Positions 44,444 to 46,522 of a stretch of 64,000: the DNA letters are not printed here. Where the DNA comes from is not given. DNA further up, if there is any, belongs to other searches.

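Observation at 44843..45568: Endonuclease-IV-like TIM-barrel domain inserted inside the catalytic domain of a Trm5/Taw2 tRNA methyltransferase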

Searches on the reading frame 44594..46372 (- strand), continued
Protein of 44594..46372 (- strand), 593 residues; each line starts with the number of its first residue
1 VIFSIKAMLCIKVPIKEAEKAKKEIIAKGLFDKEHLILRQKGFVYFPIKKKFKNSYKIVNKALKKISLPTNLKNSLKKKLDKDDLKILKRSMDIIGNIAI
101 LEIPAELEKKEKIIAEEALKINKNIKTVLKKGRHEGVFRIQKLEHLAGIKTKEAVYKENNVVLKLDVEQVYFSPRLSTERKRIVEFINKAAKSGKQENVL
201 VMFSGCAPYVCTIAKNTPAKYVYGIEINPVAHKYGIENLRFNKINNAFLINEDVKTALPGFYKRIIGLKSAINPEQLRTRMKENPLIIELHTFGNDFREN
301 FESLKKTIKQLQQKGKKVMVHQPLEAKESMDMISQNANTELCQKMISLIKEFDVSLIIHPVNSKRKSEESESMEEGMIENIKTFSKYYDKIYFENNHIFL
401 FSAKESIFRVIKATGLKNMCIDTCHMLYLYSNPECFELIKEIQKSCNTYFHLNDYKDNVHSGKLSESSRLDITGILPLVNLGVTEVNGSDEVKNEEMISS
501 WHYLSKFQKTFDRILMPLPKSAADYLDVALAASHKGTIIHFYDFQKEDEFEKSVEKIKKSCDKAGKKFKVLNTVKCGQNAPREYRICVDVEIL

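Call 22: predict_structure(alignment_id=A1)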
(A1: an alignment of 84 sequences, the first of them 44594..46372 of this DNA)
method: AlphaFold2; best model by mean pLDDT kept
length: 593 residues; sequences in the alignment: 84
mean_pLDDT: 94.6   pTM: 0.88
mean pLDDT of the five models: 94.6, 94.0, 94.0, 93.0, 93.0
residues with pLDDT >= 90: 525; 70-90: 53; 50-70: 14; < 50: 1
segments of 3 or more residues with pLDDT < 50: none
pLDDT, mean of each block of 10 residues (from residue 1): 80 97 96 94 97 96 81 92 93 93 96 96 94 89 97 96 97 93 97 95 97 97 97 97 96 96 98 98 98 95 98 97 78 94 97 97 73 93 97 93 96 97 97 98 96 96 97 98 97 97 97 92 94 98 94 97 98 91 94 98
secondary structure, 60 per line:
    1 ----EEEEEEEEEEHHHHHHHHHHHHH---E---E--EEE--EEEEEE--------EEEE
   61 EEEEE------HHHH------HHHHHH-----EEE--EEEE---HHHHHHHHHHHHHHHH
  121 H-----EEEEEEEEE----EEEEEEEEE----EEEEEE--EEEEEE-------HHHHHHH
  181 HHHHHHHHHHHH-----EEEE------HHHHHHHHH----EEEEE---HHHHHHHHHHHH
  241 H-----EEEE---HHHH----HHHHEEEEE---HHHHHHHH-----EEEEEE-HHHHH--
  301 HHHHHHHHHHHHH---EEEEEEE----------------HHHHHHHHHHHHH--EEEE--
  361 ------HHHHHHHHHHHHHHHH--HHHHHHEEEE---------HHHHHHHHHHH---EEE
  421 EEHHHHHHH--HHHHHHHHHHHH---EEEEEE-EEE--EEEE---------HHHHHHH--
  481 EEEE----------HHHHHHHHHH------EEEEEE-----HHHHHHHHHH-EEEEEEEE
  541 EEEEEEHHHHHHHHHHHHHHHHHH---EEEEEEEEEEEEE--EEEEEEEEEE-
elements in order: E5-14 H15-27 E38-40 E43-48 E57-65 H72-75 H82-87 E93-95 E98-101 H105-121 E127-135 E140-148 E153-158 E161-166 H174-192 E198-201 H208-216 E221-225 H229-241 E247-250 H254-257 H262-265 E266-270 H274-281 E287-292 H294-298 H301-313 E317-323 H340-352 E355-358 H367-382 H385-390 E391-394 H404-414 E418-422 H423-429 H432-443 E447-452 E454-456 E459-462 H472-478 E481-484 H495-504 E511-516 H522-531 E533-546 H547-564 E568-580 E583-592

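Call 30: find_encoding_contigs(protein=P0041, flank=6000, max_places=2)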
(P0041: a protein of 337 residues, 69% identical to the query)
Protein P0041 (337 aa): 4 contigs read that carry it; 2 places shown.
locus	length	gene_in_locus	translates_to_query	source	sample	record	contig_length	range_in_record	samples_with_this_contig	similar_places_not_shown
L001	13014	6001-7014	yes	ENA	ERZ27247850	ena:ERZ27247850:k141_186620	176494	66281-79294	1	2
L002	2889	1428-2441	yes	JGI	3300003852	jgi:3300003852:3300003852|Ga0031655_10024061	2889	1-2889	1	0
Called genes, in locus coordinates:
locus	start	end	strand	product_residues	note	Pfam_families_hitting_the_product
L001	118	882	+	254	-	PF02778:tRNA_int_endo_N, PF01974:tRNA_int_endo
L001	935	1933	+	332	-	-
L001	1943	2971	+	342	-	PF00752:XPG_N, PF00867:XPG_I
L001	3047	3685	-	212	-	PF13489:Methyltransf_23, PF13649:Methyltransf_25, PF08241:Methyltransf_11, PF08242:Methyltransf_12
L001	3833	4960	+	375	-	PF00324:AA_permease (weak), PF01490:Aa_trans, PF03222:Trp_Tyr_perm, PF03845:Spore_permease (weak), PF13520:AA_permease_2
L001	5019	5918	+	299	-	PF00892:EamA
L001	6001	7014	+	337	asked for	PF18093:Trm5_N, PF25133:TYW2_N_2, PF02475:TRM5-TYW2_MTfase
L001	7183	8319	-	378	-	PF13191:AAA_16 (faint), PF00004:AAA, PF17862:AAA_lid_3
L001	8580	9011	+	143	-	-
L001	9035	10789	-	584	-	-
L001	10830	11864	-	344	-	PF01321:Creatinase_N, PF00557:Peptidase_M24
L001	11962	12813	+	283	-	PF12705:PDDEXK_1, PF01930:Cas_Cas4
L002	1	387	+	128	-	?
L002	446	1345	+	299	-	PF00892:EamA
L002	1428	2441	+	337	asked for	PF18093:Trm5_N, PF25133:TYW2_N_2, PF02475:TRM5-TYW2_MTfase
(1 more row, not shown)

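Call 31: find_encoding_contigs(protein=P0004, flank=6000, max_places=2)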
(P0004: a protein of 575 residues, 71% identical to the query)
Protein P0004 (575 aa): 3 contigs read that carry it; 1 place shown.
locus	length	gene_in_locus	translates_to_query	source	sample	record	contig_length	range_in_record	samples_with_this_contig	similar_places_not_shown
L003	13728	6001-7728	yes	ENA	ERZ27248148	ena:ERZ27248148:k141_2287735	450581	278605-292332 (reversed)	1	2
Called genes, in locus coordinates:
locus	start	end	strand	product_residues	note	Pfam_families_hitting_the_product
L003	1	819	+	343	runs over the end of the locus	PF00752:XPG_N, PF00867:XPG_I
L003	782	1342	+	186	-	PF14512:TM1586_NiRdase, PF00881:Nitroreductase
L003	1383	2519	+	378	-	PF00324:AA_permease (weak), PF01490:Aa_trans, PF03222:Trp_Tyr_perm, PF03845:Spore_permease, PF13520:AA_permease_2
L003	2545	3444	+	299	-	PF00892:EamA, PF03151:TPT (faint)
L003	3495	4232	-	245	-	PF01978:TrmB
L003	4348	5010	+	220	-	-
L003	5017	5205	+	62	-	-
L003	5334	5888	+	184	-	-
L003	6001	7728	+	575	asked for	PF18093:Trm5_N, PF25133:TYW2_N_2, PF02475:TRM5-TYW2_MTfase, PF01261:AP_endonuc_2, PF02475:TRM5-TYW2_MTfase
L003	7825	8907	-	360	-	-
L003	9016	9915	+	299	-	PF01939:NucS_C, PF01878:EVE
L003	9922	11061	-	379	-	PF13191:AAA_16 (faint), PF00004:AAA, PF17862:AAA_lid_3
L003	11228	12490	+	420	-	PF02308:MgtC, PF13194:DUF4010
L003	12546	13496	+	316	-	-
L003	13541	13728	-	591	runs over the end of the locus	-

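Call 60: find_related_loci(query=A1, collection=genome_contigs, flank=3000)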
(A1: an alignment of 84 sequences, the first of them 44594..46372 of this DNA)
Query A1 (593 aa) in genome_contigs; peptide patterns used: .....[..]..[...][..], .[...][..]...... (x = any residue, [..] = any of these).
599 stretches matched a pattern (row limit reached: there are more); 581 encode a relative of the query (tblastn E <= 1e-3); the best 80 are kept; 80 distinct loci.
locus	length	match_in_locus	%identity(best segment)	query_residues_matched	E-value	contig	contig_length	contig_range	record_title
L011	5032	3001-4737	66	6-593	0e+0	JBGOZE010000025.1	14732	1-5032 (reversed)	MAG: Candidatus Nanoarchaeia archaeon isolate OBJ_0618_130150_25 k141_6357213_length_14732_cov_11.0018, whole genome sho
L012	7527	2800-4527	48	8-593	1e-178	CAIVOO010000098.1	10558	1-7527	uncultured archaeon isolate AM-sed-core3-D1_bin-502 genome assembly, contig: bin-502:098/159, whole genome shotgun seque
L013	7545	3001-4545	53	69-592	3e-174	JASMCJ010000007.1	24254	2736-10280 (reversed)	MAG: Candidatus Woesearchaeota archaeon isolate ETNP3_MAG_14 c_000000189112, whole genome shotgun sequence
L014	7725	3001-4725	50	8-593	4e-172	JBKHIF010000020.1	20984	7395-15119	MAG: Candidatus Woesearchaeota archaeon isolate D1M13_26 NODE_639_length_20984_cov_5.946151, whole genome shotgun sequen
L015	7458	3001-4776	46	1-593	5e-154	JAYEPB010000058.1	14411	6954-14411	MAG: Nanoarchaeota archaeon isolate MAG014 MAG014_58, whole genome shotgun sequence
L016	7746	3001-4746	47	8-593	2e-153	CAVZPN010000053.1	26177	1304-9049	MAG: uncultured archaeon isolate MFD02832.bin.2.135 genome assembly, contig: contig_72421, whole genome shotgun sequence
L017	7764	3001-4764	45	3-593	9e-153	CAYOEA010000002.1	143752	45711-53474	MAG TPA_asm: uncultured Methanosarcinales archaeon isolate binchicken_co47_10 genome assembly, contig: NODE_43_length_14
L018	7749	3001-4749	47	5-593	2e-152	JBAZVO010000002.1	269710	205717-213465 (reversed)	MAG: Candidatus Woesearchaeota archaeon isolate SO_2017_GW1_254 NODE_330_length_269710_cov_5.866238_OW334_2017, whole ge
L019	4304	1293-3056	46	5-593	3e-156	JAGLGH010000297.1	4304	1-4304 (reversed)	MAG: Nanoarchaeota archaeon isolate RS_10_27 ROV157_10.bin.27.fa_297, whole genome shotgun sequence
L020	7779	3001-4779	44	3-593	9e-151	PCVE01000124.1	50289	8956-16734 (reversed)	MAG: Candidatus Woesearchaeota archaeon CG11_big_fil_rev_8_21_14_0_20_43_8 CG11_8_21_14_0.20_scaffold_454_c, whole genom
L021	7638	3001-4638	48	49-593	5e-151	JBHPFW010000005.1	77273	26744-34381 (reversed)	Nanoarchaeota archaeon isolate SAG AM-311-K23 NODE_5_length_77273_cov_29.420070, whole genome shotgun sequence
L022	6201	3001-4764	43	7-593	1e-148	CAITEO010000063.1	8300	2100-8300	uncultured Candidatus Woesearchaeota archaeon isolate AlinenSediments_bin-1271 genome assembly, contig: bin-1271:063/101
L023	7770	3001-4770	46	8-592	9e-142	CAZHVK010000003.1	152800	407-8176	MAG TPA_asm: uncultured Methanosarcinales archaeon isolate binchicken_co330_8 genome assembly, contig: NODE_51_length_15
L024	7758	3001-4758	44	8-593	3e-139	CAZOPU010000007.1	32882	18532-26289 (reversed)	MAG TPA_asm: uncultured Methanosarcinales archaeon isolate SRP167436_co1_361 genome assembly, contig: NODE_1870_length_3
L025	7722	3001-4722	44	10-593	1e-137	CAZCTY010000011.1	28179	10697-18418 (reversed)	MAG TPA_asm: uncultured Methanosarcinales archaeon isolate binchicken_co32_391 genome assembly, contig: NODE_2184_length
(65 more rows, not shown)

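Call 69: fold_search(model_id=the predicted structure, library=pdb)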
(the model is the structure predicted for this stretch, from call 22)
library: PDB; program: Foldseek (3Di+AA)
matches with E <= 10: 1900; with E <= 0.001: 101
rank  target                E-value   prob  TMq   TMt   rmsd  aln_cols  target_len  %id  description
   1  5yac                  5.4e-30  1.00  0.43  0.75   8.8       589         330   21  Crystal structure of WT Trm5b from Pyrococcus abyssi (released 2017-09-27)
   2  5hji                  3.0e-27  1.00  0.39  0.64  15.8       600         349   18  Crystal Structure of Pyrococcus abyssi Trm5a complexed with adenosine (released 2016-10-12)
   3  5hjj                  6.3e-27  1.00  0.39  0.64  15.5       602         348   18  Crystal Structure of Pyrococcus abyssi Trm5a (released 2016-10-12)
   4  5hjk                  5.0e-26  1.00  0.39  0.65  15.6       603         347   18  Crystal Structure of Pyrococcus abyssi Trm5a complexed with SAH (released 2016-10-12)
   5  5wt1_A                2.8e-25  1.00  0.40  0.69   9.1       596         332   18  Pyrococcus abyssi methyltransferase PaTrm5a bound by SAH and cognate tRNA (released 2017-12-13)
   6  5wt1_B                4.2e-25  1.00  0.43  0.74   7.5       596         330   18  Pyrococcus abyssi methyltransferase PaTrm5a bound by SAH and cognate tRNA (released 2017-12-13)
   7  2zzn_A                6.6e-25  1.00  0.40  0.69   8.5       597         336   18  The complex structure of aTrm5 and tRNACys (released 2009-09-15)
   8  2zzm_A                7.8e-24  1.00  0.40  0.69   9.2       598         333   19  The complex structure of aTrm5 and tRNALeu (released 2009-09-15)
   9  2zzn_B                1.2e-23  1.00  0.40  0.69   8.7       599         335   18  The complex structure of aTrm5 and tRNACys (released 2009-09-15)
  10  2yx1_A                3.1e-23  1.00  0.38  0.68  11.5       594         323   18  Crystal structure of M.jannaschii tRNA m1G37 methyltransferase (released 2008-04-22)
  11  3ay0_A                6.8e-22  1.00  0.38  0.68  11.1       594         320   18  Crystal structure of Methanocaldococcus jannaschii Trm5 in complex with adenosine (released 2011-08-17)
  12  2yx1_B                4.5e-21  1.00  0.36  0.68  11.5       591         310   17  Crystal structure of M.jannaschii tRNA m1G37 methyltransferase (released 2008-04-22)
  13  3ay0_B                9.5e-20  1.00  0.37  0.68  11.3       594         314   17  Crystal structure of Methanocaldococcus jannaschii Trm5 in complex with adenosine (released 2011-08-17)
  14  3k6r                  1.5e-15  1.00  0.39  0.85   5.7       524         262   15  CRYSTAL STRUCTURE OF putative transferase PH0793 FROM PYROCOCCUS HORIKOSHII (released 2009-10-20)
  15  3a25                  1.5e-15  1.00  0.39  0.84   5.3       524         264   15  Crystal structure of P. horikoshii TYW2 in complex with AdoMet (released 2009-09-15)
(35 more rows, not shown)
